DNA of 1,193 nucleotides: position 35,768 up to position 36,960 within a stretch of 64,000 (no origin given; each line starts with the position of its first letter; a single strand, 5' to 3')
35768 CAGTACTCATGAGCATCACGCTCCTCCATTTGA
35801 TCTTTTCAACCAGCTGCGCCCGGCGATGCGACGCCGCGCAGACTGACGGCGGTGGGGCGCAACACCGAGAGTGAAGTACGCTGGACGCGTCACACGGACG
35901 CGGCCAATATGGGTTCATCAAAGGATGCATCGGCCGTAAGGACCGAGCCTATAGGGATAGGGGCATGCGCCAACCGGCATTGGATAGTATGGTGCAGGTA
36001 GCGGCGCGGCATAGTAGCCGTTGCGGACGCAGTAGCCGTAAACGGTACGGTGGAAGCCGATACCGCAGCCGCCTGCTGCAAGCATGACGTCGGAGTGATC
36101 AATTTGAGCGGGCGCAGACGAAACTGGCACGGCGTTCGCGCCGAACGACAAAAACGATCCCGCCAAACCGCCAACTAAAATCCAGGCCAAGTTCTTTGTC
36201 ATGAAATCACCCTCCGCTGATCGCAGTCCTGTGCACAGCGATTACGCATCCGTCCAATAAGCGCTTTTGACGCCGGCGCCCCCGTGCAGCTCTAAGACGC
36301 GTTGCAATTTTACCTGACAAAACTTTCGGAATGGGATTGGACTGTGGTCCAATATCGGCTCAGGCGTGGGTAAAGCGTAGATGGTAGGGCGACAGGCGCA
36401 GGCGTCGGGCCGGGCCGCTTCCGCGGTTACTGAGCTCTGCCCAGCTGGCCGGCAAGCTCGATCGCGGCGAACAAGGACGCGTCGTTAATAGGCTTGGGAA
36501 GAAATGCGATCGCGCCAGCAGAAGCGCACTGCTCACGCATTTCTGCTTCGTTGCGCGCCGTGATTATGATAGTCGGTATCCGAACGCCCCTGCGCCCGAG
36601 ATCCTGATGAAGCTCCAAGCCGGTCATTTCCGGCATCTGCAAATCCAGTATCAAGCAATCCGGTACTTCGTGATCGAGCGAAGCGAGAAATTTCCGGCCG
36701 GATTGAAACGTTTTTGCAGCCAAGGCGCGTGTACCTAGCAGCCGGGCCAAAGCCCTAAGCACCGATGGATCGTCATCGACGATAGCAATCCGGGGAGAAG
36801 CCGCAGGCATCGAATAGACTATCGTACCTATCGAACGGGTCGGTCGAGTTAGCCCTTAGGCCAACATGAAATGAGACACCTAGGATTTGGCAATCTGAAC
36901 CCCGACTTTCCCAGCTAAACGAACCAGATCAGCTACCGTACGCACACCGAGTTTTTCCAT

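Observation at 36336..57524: Recurrent 18-bp palindrome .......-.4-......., always intergenic and several copies upstream of envelope-protein genes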

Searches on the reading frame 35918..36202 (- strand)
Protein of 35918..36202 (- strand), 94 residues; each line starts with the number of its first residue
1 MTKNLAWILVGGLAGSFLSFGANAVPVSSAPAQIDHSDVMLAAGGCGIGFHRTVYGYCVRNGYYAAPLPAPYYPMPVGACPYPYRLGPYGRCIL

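Call 10: search_protein_families(library=pfam, proteins=[window:35918-36202:-], max_evalue=0.01)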
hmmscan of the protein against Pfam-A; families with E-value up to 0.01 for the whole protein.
window:35918-36202:- (94 aa): 0 families

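Call 26: search_protein_families(library=ncbifam, proteins=[window:35918-36202:-], max_evalue=0.001)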
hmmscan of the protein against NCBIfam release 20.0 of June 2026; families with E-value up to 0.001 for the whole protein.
window:35918-36202:- (94 aa): 1 family
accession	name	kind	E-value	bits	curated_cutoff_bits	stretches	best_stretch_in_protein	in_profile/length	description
NF047412.1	sig_GCG_CRPN_rpt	domain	8.8e-12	44.8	24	1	41-61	3-23/23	GCG_CRPN prefix-to-repeats domain-containing protein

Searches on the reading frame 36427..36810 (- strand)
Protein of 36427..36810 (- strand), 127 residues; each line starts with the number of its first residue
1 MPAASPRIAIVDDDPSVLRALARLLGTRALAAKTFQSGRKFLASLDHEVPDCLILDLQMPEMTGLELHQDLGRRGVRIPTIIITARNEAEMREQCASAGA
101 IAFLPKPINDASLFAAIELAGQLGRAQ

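Call 10: search_protein_families(library=pfam, proteins=[window:36427-36810:-], max_evalue=0.01)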
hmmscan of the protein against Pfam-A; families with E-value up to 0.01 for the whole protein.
window:36427-36810:- (127 aa): 2 families
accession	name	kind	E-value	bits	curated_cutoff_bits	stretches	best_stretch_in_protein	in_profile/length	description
PF00072.30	Response_reg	-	4.7e-28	98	30.2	1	8-118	1-111/111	Response regulator receiver domain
PF21714.3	KaiA_N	-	4.9e-05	23.9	27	1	8-92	3-86/125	Circadian clock protein KaiA, N-terminal domain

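Call 26: search_protein_families(library=ncbifam, proteins=[window:36427-36810:-], max_evalue=0.001)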
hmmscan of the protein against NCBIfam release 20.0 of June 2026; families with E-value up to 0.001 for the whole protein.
window:36427-36810:- (127 aa): 88 families (the best 25 are shown)
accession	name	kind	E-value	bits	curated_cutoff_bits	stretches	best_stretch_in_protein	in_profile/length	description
NF006900.1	PRK09390.1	equivalog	6.9e-24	84.5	255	1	5-121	4-120/203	response regulator FixJ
NF008176.1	PRK10923.1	equivalog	5.2e-18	64.9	620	1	8-118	6-116/469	nitrogen regulation protein NR(I)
NF011695.0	PRK15115.1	equivalog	3.4e-17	62.4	763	1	5-120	6-121/445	two-component system response regulator GlrR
NF040749.1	tetrathio_RR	equivalog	6.9e-17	61.8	290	1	8-122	2-116/191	tetrathionate respiration response regulator TtrR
TIGR01818.1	ntrC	equivalog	2.1e-16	59.8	558.6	1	8-115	1-108/463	nitrogen regulation protein NR(I)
NF007135.0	PRK09581.1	equivalog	1.4e-15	57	474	1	6-117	3-116/457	PleD family two-component system response regulator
NF047793.1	ResRegPgtA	equivalog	3.3e-14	52.6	650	1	5-120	5-120/414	two-component system response regulator PgtA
NF040689.1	MtrAB_MtrA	equivalog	5.5e-14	52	300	1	8-118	1-110/219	MtrAB system response regulator MtrA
NF053512.1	nitric_RR_NosR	exception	5.9e-14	51.9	400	1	10-121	3-115/422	response regulator c-di-GMP phosphodiesterase, NosR family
NF007005.1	PRK09468.1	equivalog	7.6e-14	51.7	331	1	6-118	4-116/237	osmolarity response regulator transcription factor OmpR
NF045505.1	RR_RssB_Pseudo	equivalog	1.3e-13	50.8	700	1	2-113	2-113/394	two-component system response regulator RssB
NF007969.0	PRK10693.1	equivalog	1.7e-13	50.4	329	1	5-111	7-113/337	two-component system response regulator RssB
NF008469.0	PRK11361.1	equivalog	2.4e-13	49.6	714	1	4-113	3-112/461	acetoacetate metabolism transcriptional regulator AtoC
NF012023.0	PRK15479.1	equivalog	3.6e-13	49.5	337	1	7-115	2-110/224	transcriptional regulator TctD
NF008099.0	PRK10841.1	equivalog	4.3e-13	47.9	920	1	7-113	826-932/949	two-component system sensor histidine kinase RcsC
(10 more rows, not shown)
